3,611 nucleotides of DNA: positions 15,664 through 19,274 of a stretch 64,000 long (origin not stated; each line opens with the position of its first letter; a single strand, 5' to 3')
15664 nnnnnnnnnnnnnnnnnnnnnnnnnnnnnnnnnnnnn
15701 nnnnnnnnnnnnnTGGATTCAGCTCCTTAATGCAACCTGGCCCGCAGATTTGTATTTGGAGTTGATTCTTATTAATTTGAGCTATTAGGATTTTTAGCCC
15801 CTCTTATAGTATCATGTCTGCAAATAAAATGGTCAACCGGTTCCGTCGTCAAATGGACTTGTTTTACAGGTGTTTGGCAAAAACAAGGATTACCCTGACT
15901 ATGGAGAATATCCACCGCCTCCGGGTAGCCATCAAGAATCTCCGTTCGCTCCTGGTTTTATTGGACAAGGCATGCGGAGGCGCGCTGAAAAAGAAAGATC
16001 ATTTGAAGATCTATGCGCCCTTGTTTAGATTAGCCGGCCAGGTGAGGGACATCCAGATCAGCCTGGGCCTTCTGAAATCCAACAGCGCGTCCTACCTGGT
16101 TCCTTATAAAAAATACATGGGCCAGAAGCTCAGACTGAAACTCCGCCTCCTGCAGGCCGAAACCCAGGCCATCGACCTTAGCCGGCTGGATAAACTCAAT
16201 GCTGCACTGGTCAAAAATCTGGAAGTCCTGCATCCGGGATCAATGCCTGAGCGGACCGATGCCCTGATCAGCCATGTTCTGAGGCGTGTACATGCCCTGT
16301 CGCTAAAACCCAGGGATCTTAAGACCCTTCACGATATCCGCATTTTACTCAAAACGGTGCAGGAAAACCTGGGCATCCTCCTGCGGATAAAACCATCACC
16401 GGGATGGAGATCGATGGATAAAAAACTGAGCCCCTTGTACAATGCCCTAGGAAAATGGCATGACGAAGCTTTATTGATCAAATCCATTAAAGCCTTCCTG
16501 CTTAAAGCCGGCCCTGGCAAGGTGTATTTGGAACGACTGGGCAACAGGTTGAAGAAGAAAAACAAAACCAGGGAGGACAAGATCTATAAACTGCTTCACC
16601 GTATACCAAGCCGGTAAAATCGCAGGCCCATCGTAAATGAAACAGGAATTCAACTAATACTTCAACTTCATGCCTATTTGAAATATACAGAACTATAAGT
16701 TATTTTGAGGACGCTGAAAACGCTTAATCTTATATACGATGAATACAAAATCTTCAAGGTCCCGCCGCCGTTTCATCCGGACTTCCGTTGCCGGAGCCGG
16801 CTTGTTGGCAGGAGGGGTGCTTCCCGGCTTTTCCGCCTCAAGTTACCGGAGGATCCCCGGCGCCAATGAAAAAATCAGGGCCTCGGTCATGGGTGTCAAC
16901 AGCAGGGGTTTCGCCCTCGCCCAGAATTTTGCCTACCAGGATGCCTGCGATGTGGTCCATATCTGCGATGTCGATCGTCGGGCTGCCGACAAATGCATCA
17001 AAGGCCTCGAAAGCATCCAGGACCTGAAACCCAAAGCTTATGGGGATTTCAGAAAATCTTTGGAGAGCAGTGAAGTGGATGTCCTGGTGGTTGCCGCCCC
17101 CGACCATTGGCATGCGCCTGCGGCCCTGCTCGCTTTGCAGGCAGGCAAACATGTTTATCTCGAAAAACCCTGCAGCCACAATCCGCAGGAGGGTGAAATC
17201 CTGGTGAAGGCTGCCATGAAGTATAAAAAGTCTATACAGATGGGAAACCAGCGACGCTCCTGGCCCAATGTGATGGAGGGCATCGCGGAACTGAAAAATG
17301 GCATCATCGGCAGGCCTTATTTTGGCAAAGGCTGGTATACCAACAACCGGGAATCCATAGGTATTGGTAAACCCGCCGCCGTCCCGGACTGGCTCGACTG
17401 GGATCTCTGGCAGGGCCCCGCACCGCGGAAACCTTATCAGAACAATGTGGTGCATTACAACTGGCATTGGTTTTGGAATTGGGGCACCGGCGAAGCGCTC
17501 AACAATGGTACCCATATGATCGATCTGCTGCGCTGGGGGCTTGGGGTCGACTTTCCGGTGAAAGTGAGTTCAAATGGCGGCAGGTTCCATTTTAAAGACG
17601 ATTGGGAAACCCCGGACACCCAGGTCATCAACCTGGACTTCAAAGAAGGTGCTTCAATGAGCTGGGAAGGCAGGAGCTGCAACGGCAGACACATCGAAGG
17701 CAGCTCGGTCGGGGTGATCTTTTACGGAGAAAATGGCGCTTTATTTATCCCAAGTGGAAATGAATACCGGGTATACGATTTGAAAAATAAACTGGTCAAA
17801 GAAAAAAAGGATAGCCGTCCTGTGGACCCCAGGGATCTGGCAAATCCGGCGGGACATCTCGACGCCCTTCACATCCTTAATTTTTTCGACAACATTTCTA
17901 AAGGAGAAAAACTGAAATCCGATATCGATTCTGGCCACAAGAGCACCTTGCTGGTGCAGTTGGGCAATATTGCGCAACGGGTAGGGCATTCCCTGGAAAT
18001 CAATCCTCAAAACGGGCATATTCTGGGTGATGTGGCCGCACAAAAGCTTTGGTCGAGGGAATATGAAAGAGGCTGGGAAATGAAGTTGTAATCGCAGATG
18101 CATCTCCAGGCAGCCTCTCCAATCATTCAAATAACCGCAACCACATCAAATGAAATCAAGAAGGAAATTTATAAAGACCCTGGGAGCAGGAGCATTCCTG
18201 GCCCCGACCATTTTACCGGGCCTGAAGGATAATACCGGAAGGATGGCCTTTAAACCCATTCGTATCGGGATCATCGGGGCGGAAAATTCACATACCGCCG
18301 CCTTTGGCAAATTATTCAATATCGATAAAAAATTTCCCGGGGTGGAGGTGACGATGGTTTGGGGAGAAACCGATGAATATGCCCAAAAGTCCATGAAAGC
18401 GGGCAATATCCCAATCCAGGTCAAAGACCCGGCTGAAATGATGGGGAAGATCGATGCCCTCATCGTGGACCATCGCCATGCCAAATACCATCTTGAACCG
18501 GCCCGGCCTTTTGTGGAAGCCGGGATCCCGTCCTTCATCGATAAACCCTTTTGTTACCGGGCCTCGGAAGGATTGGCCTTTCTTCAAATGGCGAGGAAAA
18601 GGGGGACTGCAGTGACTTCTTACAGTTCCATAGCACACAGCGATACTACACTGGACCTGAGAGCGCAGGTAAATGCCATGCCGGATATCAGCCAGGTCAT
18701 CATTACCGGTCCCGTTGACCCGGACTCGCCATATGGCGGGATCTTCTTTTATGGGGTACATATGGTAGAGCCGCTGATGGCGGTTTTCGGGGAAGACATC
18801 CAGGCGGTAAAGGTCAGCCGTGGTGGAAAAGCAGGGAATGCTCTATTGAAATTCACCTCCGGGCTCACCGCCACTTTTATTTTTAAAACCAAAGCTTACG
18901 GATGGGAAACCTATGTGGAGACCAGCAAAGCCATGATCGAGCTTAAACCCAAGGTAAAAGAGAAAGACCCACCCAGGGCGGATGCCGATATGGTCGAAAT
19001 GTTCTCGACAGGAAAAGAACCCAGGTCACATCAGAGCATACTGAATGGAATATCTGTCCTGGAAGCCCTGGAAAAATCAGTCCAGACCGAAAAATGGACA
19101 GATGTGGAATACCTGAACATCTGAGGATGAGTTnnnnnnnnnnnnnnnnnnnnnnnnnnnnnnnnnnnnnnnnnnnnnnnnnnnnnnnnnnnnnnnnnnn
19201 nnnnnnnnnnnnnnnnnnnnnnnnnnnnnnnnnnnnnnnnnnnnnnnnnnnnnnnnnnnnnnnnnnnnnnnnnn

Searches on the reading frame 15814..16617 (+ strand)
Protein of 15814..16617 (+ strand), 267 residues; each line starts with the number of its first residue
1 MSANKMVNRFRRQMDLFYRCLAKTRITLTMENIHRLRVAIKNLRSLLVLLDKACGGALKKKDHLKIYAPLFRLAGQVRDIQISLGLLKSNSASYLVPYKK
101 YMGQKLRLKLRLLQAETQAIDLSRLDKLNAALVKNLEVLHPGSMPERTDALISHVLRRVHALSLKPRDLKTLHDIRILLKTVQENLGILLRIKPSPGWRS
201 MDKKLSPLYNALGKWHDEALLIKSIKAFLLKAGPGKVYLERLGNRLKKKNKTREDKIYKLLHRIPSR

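Call 3: search_protein_families(library=pfam, proteins=[window:15814-16617:+], max_evalue=0.001)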
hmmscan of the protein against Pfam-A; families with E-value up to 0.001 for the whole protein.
window:15814-16617:+ (267 aa): 1 family
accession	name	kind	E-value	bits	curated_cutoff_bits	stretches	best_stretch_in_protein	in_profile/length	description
PF05235.19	CHAD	-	1.1e-14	55.4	25.6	1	29-221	22-223/228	CHAD domain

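Call 4: search_protein_families(library=ncbifam, proteins=[window:15814-16617:+], max_evalue=0.001)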
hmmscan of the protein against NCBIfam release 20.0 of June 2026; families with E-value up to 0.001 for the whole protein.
window:15814-16617:+ (267 aa): 0 families

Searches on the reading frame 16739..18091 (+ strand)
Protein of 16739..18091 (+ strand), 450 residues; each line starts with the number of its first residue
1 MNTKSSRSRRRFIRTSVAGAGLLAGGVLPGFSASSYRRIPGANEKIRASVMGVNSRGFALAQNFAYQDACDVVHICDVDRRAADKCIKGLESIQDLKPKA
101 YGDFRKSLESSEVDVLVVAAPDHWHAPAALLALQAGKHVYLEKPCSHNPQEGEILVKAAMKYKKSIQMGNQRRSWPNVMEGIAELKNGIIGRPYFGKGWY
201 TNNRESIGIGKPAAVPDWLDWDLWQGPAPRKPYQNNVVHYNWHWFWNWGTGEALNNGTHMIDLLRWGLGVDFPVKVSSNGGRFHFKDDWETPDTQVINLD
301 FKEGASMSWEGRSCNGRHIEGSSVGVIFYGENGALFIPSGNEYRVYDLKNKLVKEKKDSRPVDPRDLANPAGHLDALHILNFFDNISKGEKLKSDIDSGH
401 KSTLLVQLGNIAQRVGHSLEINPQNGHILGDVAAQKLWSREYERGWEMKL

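Call 3: search_protein_families(library=pfam, proteins=[window:16739-18091:+], max_evalue=0.001)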
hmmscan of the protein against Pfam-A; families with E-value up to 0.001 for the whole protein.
window:16739-18091:+ (450 aa): 4 families
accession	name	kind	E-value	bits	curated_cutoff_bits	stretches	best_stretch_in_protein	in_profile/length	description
PF19051.5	GFO_IDH_MocA_C2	-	3.2e-19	69.9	23.3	2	211-323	44-157/254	Oxidoreductase family, C-terminal alpha/beta domain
PF01408.29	GFO_IDH_MocA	-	4.6e-14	53.6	24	1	49-169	4-119/120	Oxidoreductase family, NAD-binding Rossmann fold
PF02894.22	GFO_IDH_MocA_C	-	3.5e-10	40.5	22.9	1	231-417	21-214/218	Oxidoreductase family, C-terminal alpha/beta domain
PF22725.1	GFO_IDH_MocA_C3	-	4.6e-08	33.5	27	1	240-335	31-123/124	GFO/IDH/MocA C-terminal domain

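Call 4: search_protein_families(library=ncbifam, proteins=[window:16739-18091:+], max_evalue=0.001)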
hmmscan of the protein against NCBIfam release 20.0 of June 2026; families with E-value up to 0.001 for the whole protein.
window:16739-18091:+ (450 aa): 7 families
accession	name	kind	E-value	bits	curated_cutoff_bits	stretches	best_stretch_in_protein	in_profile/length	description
NF058561.1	BT_2158_fam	equivalog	1.5e-44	152.4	750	1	8-304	1-288/487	glycoside 3-dehydrogenase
TIGR04380.1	myo_inos_iolG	equivalog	2.2e-15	56.4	355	1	50-194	6-146/330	inositol 2-dehydrogenase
NF040723.1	UDP-GlcNAcDh_Arch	equivalog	7.1e-13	48.7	450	1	46-191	1-139/302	UDP-N-acetylglucosamine 3-dehydrogenase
NF052679.1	InsChiInosDhIolG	equivalog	2.6e-11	43.1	540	1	70-194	28-149/343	bifunctional inositol 2-dehydrogenase/D-chiro-inositol 1-dehydrogenase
NF052479.1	LevoglcsnDh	equivalog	2e-10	39.9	650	1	99-192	60-153/386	levoglucosan dehydrogenase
NF041392.1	XylDh_Gfo6_Halo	equivalog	3.5e-06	26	350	1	65-198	37-168/350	D-xylose 1-dehydrogenase Gfo6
NF008607.0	PRK11579.1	subfamily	1.1e-05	24.6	330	1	105-191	57-143/346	oxidoreductase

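Call 28: search_solved_structures(query=window:16739-18091:+, max_evalue=0.00001)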
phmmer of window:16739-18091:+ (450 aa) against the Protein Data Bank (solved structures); distinct sequences matched with E-value up to 0.00001: 23.
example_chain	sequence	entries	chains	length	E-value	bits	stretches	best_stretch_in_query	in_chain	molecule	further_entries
8tdf_A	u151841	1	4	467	3.3e-31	111.6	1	44-279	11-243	Dehydrogenase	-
8tdh_A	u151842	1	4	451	7.1e-31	110.5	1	49-279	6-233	Predicted dehydrogenases and related proteins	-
7xr9_A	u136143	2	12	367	3e-15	59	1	54-202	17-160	DgpA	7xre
4gqa_A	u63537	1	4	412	9.3e-12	47.5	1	98-199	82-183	NAD binding Oxidoreductase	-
3q2i_A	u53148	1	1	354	1.3e-10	43.7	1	44-174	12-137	dehydrogenase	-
3ec7_A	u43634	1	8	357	3.5e-10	42.3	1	46-203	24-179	Putative Dehydrogenase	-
3q2k_A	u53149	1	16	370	1.2e-09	40.5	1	39-173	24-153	oxidoreductase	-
9m3d_B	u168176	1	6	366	1.6e-09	40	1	54-199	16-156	DgpA1 from W974-1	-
4mie_A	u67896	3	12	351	3.8e-09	38.8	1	46-219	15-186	Inositol 2-dehydrogenase/D-chiro-inositol 3-dehydrogenase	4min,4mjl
3e82_A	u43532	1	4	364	5.2e-09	38.4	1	107-192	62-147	Putative oxidoreductase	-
4mio_A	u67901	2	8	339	5.6e-09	38.3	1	48-219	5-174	Inositol 2-dehydrogenase/D-chiro-inositol 3-dehydrogenase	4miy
4fb5_A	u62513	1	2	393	2.1e-08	36.4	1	99-192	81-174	Probable oxidoreductase protein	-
6ktj_A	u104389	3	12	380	2.3e-08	36.3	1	100-202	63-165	Scyllo-inositol dehydrogenase with L-glucose dehydrogenase activity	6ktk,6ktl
5ya8_A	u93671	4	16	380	2.3e-08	36.3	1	100-202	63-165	Scyllo-inositol dehydrogenase with L-glucose dehydrogenase activity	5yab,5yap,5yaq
3fhl_A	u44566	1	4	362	2.3e-08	36.2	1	102-177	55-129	Putative oxidoreductase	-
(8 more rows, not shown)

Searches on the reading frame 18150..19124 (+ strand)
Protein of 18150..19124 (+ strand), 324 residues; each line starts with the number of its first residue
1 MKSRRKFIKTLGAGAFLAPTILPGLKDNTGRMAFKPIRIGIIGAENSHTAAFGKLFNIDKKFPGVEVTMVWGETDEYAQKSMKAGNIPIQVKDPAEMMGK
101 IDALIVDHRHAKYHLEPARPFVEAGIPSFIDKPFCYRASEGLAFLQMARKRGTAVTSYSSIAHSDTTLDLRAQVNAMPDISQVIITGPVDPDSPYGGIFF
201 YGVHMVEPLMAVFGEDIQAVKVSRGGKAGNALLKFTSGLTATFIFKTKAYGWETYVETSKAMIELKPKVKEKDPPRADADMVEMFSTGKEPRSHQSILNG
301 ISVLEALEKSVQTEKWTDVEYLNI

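Call 3: search_protein_families(library=pfam, proteins=[window:18150-19124:+], max_evalue=0.001)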
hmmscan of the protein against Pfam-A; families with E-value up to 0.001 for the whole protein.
window:18150-19124:+ (324 aa): 1 family
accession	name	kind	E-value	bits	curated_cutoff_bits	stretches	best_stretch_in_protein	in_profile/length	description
PF01408.29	GFO_IDH_MocA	-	8.8e-10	39.8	24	1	37-156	1-117/120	Oxidoreductase family, NAD-binding Rossmann fold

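Call 4: search_protein_families(library=ncbifam, proteins=[window:18150-19124:+], max_evalue=0.001)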
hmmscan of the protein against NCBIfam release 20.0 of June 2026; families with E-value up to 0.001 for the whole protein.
window:18150-19124:+ (324 aa): 1 family
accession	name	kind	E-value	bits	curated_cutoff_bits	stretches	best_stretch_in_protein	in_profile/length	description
NF007574.0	PRK10206.1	equivalog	0.0002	20.5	352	1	104-172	68-136/345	oxidoreductase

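Call 29: search_solved_structures(query=window:18150-19124:+, max_evalue=0.001)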
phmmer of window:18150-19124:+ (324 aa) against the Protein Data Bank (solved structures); distinct sequences matched with E-value up to 0.001: 1.
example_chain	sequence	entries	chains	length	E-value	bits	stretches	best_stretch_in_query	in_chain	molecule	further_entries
3f4l_A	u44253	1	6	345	0.00042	22.9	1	103-216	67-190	Putative oxidoreductase yhhX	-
